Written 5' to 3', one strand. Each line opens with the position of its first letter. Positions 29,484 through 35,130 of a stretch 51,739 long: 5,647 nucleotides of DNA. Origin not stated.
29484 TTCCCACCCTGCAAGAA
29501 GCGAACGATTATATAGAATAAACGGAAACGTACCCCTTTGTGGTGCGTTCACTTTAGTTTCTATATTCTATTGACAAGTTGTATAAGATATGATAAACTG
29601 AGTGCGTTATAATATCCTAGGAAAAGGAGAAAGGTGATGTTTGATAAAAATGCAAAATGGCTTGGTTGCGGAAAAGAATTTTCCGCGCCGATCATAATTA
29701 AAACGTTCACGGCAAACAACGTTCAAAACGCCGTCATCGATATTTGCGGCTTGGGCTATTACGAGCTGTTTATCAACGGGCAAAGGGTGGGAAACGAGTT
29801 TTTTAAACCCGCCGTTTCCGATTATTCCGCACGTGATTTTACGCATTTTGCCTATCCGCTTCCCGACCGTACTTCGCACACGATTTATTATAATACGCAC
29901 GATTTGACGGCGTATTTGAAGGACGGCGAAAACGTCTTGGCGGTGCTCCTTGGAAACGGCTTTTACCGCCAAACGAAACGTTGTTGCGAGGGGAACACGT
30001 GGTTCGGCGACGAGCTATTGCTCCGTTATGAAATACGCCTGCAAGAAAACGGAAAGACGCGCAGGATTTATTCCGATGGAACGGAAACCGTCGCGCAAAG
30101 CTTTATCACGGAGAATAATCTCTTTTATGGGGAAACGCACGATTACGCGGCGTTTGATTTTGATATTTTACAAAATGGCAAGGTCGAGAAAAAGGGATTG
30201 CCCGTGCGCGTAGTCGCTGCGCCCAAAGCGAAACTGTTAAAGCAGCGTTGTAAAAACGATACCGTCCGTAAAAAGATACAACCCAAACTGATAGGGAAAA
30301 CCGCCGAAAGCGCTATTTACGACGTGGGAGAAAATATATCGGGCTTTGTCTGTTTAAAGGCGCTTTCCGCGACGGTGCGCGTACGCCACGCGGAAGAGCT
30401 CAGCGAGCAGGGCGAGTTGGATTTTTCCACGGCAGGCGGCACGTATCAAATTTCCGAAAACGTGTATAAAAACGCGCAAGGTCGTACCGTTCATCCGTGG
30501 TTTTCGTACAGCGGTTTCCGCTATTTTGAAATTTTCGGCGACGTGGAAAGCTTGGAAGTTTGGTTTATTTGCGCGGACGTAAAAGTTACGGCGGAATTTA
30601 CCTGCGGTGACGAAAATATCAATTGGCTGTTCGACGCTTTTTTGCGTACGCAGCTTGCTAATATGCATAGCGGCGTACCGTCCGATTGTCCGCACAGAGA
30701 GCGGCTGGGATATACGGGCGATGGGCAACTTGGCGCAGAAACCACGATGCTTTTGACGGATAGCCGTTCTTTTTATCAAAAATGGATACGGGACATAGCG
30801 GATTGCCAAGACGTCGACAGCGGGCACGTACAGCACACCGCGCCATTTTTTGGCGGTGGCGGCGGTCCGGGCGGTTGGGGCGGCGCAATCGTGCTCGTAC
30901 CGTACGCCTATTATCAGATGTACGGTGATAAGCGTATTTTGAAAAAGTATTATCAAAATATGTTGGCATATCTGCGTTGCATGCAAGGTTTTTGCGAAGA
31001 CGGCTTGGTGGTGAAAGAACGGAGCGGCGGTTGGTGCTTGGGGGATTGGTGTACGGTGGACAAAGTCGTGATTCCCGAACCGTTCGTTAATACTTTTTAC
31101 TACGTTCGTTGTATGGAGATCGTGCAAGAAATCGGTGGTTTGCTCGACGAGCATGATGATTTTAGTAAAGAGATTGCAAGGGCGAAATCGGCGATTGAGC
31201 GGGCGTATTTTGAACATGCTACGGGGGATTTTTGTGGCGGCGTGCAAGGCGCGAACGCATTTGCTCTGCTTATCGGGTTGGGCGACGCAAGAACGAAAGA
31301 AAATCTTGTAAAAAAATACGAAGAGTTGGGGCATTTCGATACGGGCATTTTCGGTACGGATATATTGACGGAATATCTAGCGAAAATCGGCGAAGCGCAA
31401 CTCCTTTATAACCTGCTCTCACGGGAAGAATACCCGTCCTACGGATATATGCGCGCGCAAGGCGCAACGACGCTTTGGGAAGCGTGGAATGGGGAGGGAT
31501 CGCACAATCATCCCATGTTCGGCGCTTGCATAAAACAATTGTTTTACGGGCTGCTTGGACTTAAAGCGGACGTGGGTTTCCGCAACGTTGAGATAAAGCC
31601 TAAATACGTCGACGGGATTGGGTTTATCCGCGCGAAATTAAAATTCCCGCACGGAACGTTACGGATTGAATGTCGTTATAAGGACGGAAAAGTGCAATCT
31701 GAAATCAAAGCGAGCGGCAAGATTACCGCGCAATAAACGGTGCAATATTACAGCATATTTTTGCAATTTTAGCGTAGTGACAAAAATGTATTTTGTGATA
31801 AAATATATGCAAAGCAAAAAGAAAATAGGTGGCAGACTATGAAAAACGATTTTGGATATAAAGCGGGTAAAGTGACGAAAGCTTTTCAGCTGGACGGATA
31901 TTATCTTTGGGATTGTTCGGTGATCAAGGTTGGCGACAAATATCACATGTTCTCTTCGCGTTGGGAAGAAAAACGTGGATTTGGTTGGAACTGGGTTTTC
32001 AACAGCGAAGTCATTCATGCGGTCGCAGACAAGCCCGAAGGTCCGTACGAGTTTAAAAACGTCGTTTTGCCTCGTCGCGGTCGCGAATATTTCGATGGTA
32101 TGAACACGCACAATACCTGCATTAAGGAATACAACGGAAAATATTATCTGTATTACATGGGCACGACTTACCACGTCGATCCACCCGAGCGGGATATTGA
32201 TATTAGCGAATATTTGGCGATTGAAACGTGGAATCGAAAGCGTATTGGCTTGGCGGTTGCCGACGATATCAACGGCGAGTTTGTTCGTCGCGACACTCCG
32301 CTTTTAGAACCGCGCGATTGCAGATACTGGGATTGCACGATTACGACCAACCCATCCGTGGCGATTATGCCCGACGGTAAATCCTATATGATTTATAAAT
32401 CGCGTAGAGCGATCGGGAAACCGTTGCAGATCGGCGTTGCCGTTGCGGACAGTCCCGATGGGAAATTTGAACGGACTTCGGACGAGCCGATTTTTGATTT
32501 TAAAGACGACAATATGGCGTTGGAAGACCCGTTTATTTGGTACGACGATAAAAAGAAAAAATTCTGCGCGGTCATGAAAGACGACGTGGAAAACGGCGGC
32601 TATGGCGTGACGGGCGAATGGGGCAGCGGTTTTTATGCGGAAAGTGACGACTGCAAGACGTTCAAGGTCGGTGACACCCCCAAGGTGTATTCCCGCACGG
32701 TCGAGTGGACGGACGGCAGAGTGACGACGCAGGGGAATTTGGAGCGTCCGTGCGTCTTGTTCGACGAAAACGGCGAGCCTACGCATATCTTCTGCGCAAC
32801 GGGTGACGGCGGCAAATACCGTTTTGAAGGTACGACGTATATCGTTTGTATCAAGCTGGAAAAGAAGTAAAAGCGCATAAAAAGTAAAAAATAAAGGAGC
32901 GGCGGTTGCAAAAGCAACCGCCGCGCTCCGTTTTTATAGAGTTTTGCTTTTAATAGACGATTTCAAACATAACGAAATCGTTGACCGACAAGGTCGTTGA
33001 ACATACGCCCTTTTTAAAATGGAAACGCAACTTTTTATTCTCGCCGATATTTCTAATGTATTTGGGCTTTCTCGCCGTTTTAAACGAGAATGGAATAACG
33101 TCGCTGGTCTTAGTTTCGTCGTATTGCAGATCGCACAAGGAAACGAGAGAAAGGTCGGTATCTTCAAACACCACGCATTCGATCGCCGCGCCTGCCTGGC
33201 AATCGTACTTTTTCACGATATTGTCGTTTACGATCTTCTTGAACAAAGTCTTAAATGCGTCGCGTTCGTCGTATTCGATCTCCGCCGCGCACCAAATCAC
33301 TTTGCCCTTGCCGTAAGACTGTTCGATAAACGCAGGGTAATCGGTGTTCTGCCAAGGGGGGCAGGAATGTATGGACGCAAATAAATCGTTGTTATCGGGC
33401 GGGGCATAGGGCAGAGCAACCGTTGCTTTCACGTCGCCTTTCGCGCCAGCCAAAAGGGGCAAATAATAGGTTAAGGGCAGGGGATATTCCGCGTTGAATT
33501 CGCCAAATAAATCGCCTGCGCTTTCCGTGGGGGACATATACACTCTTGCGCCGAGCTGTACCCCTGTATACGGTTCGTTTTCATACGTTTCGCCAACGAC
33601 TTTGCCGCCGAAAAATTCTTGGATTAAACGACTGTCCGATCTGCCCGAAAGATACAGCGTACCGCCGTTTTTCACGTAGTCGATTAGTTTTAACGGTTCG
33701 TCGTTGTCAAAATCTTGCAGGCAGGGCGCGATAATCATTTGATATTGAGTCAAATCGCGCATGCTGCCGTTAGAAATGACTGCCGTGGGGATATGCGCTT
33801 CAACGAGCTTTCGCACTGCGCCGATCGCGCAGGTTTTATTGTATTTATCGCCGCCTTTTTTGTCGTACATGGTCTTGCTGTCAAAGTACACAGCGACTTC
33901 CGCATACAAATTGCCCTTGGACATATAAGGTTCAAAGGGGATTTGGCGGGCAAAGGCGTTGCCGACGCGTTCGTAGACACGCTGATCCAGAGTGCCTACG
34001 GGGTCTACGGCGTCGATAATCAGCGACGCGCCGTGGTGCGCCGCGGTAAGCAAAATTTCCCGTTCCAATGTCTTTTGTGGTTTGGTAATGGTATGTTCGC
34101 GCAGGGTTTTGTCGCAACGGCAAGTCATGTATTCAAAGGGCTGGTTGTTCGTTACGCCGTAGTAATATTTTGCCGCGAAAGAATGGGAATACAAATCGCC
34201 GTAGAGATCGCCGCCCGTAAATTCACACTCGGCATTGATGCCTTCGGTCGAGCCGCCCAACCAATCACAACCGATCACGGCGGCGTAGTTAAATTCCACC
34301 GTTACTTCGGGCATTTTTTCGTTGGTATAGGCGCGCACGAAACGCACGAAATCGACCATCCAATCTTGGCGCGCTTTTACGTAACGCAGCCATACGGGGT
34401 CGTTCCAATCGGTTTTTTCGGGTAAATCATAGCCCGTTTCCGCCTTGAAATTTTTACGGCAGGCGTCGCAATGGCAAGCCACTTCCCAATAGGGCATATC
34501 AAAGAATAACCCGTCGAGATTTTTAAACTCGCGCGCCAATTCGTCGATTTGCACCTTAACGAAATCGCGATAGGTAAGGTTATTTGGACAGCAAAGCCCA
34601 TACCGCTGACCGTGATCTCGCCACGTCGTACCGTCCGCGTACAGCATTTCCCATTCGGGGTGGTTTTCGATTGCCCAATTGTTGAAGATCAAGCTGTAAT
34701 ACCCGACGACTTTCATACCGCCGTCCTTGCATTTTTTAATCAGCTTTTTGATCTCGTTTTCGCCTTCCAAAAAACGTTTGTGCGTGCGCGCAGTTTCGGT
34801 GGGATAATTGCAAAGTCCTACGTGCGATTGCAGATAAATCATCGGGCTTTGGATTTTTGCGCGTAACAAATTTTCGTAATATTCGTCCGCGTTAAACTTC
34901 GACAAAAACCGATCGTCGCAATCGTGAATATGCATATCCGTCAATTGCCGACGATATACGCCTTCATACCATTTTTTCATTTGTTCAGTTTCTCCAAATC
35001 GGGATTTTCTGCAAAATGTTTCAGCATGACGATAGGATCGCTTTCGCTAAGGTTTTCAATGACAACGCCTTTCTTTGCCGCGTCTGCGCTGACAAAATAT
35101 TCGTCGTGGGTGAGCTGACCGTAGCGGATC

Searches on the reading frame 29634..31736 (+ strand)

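Call 7: search_protein_families(library=pfam, proteins=[window:29634-31736:+], max_evalue=0.001)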
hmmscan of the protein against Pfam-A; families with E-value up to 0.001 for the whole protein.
window:29634-31736:+ (700 aa): 3 families
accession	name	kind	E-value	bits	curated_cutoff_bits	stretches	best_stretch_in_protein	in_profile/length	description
PF17389.8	Bac_rhamnosid6H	-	2.9e-76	257.4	24.5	1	319-636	3-335/339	Bacterial alpha-L-rhamnosidase 6 hairpin glycosidase domain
PF08531.16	Bac_rhamnosid_N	-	8.3e-32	110.8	25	1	29-207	2-166/172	Alpha-L-rhamnosidase N-terminal domain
PF05592.18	Bac_rhamnosid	-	1.7e-08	34.7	22.2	1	225-303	6-87/102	Bacterial alpha-L-rhamnosidase concanavalin-like domain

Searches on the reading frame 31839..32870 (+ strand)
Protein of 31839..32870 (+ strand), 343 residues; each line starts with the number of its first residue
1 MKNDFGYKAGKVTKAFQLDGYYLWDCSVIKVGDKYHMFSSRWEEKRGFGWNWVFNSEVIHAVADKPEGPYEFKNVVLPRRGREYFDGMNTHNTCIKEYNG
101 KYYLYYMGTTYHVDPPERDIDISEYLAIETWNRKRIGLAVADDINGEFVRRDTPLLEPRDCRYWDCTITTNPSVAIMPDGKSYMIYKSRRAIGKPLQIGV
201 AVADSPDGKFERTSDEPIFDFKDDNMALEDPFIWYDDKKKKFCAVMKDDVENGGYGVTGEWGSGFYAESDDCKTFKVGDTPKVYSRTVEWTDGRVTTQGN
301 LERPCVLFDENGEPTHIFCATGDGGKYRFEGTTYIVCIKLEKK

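Call 7: search_protein_families(library=pfam, proteins=[window:31839-32870:+], max_evalue=0.001)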
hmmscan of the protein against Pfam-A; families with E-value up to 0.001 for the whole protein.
window:31839-32870:+ (343 aa): 1 family
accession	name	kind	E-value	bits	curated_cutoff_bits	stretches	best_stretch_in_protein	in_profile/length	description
PF04616.20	Glyco_hydro_43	-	1e-10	41.9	32.2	0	179-251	76-144/288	Glycosyl hydrolases family 43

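Call 30: search_protein_families(library=ncbifam, proteins=[window:31839-32870:+], max_evalue=0.001)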
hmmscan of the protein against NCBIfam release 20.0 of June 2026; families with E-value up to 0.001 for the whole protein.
window:31839-32870:+ (343 aa): 0 families

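Call 87: search_solved_structures(query=window:31839-32870:+, max_evalue=0.1)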
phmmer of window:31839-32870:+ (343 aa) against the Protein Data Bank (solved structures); distinct sequences matched with E-value up to 0.1: 12.
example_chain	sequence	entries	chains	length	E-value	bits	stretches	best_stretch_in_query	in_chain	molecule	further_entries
3p2n_A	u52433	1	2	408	4.2e-08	36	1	93-250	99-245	3,6-anhydro-alpha-L-galactosidase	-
5ta7_A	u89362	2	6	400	7.7e-08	35.1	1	82-109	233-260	Glycoside Hydrolase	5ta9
4ak6_A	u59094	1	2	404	2.9e-06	30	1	84-109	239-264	ANHYDRO-ALPHA-L-GALACTOSIDASE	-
4ak5_A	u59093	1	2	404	3.2e-06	29.8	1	84-109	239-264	ANHYDRO-ALPHA-L-GALACTOSIDASE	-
4ak7_A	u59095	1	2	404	4e-06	29.5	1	84-109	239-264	ANHYDRO-ALPHA-L-GALACTOSIDASE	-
3r4y_A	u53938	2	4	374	1.3e-05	27.8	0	83-110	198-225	Glycosyl hydrolase family 32, N terminal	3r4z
5glk_A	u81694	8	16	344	4.5e-05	26.1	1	171-314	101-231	Glycoside hydrolase family 43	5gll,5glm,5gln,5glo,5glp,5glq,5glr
6xn0_A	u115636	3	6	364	6.9e-05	25.4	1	175-237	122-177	Xylosidase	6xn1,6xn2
4qqs_A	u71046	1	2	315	0.00052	22.5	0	175-224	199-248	Glycoside hydrolase family 43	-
5a8c_A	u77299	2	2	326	0.006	19.1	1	56-110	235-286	CARBOHYDRATE BINDING FAMILY 6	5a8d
4u6d_A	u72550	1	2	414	0.013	17.9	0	72-214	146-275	Conserved hypothetical periplasmic protein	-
3qz4_A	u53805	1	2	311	0.084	15.3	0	179-213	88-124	Endo-1,4-beta-xylanase D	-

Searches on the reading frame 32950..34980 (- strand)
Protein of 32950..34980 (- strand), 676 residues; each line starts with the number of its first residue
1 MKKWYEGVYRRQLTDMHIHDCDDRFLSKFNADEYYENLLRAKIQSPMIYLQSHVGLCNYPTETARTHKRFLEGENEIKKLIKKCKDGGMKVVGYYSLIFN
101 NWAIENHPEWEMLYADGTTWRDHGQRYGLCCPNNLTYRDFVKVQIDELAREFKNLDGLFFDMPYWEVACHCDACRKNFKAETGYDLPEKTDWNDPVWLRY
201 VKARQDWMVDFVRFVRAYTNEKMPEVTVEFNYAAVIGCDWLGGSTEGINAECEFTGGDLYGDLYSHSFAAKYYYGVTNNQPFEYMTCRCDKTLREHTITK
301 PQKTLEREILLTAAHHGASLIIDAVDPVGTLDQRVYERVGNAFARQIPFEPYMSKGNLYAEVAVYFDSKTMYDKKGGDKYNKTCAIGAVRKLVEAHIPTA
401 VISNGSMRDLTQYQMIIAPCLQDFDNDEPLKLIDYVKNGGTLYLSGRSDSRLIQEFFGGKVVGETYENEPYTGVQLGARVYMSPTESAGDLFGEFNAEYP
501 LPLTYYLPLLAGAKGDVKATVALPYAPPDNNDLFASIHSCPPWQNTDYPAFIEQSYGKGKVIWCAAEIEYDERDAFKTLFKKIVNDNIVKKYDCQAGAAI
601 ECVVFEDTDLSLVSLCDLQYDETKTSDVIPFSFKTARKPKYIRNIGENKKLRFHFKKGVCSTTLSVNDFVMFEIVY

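Call 7: search_protein_families(library=pfam, proteins=[window:32950-34980:-], max_evalue=0.001)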
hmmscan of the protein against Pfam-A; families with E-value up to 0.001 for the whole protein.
window:32950-34980:- (676 aa): 3 families
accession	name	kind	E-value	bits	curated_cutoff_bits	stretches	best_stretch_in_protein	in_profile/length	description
PF14871.12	GHL6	-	3.1e-16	60.2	35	1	31-162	2-132/132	Hypothetical glycosyl hydrolase 6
PF08532.16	Glyco_hydro_42M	-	8.1e-11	42.3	25.8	1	390-448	37-93/207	Beta-galactosidase trimerisation domain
PF01120.23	Alpha_L_fucos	-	2.2e-05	24.5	25.2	1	27-166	92-215/345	Alpha-L-fucosidase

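Call 30: search_protein_families(library=ncbifam, proteins=[window:32950-34980:-], max_evalue=0.001)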
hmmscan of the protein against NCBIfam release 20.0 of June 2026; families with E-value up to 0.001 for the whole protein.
window:32950-34980:- (676 aa): 0 families
